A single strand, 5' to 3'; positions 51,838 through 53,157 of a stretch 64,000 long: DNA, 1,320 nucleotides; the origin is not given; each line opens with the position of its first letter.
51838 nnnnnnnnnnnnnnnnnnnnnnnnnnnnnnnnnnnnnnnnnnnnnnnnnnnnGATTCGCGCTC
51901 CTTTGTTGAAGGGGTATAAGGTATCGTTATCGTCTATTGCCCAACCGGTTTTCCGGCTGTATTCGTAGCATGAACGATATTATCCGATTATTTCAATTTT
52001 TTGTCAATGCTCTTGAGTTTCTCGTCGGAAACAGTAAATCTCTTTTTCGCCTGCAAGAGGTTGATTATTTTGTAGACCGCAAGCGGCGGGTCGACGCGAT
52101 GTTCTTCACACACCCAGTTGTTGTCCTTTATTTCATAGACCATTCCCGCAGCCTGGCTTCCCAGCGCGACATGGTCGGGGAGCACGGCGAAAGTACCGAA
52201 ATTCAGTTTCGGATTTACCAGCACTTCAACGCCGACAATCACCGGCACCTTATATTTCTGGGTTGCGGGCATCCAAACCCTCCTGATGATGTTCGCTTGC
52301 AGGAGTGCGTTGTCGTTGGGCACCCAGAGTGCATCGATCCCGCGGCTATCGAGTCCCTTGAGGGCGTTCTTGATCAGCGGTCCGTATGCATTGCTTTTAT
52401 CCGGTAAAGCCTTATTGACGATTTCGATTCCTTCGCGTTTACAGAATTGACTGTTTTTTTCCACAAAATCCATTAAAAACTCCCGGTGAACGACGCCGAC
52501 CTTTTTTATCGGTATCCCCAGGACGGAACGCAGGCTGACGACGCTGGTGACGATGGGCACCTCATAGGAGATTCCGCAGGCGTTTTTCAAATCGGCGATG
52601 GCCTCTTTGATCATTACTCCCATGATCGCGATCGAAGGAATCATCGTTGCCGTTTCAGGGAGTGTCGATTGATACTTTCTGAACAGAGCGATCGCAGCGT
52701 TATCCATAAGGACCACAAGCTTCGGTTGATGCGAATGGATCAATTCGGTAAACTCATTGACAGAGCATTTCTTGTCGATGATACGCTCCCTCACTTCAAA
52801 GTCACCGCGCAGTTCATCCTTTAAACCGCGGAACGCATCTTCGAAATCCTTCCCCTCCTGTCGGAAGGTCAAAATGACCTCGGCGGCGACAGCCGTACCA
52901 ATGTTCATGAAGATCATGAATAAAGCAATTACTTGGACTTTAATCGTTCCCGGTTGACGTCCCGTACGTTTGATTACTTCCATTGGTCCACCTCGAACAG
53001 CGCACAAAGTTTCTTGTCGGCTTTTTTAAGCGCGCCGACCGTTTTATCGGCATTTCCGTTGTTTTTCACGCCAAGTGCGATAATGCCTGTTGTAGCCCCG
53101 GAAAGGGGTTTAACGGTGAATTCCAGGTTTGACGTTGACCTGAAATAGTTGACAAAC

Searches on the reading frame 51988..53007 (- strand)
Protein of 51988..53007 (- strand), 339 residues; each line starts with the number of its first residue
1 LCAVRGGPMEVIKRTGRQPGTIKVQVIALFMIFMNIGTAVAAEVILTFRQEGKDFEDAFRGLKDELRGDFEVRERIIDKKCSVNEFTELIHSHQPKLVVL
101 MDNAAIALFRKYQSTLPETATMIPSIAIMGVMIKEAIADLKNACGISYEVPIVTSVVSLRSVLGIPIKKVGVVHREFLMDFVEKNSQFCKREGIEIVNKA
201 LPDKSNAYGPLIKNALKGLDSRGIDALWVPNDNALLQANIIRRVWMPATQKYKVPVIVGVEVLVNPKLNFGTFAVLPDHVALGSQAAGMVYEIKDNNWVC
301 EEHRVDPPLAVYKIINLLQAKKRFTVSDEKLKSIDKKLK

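Call 28: search_protein_families(library=pfam, proteins=[window:51988-53007:-], max_evalue=0.001)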
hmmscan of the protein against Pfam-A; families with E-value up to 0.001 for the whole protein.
window:51988-53007:- (339 aa): 0 families

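Call 59: search_protein_families(library=ncbifam, proteins=[window:51988-53007:-], max_evalue=0.01)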
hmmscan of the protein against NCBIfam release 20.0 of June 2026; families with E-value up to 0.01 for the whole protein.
window:51988-53007:- (339 aa): 1 family
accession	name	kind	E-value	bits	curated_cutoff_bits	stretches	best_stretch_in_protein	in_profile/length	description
NF041285.1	ABC_SBP_TrpX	equivalog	1.1e-07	31.2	390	1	133-322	129-308/322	tryptophan ABC transporter substrate-binding protein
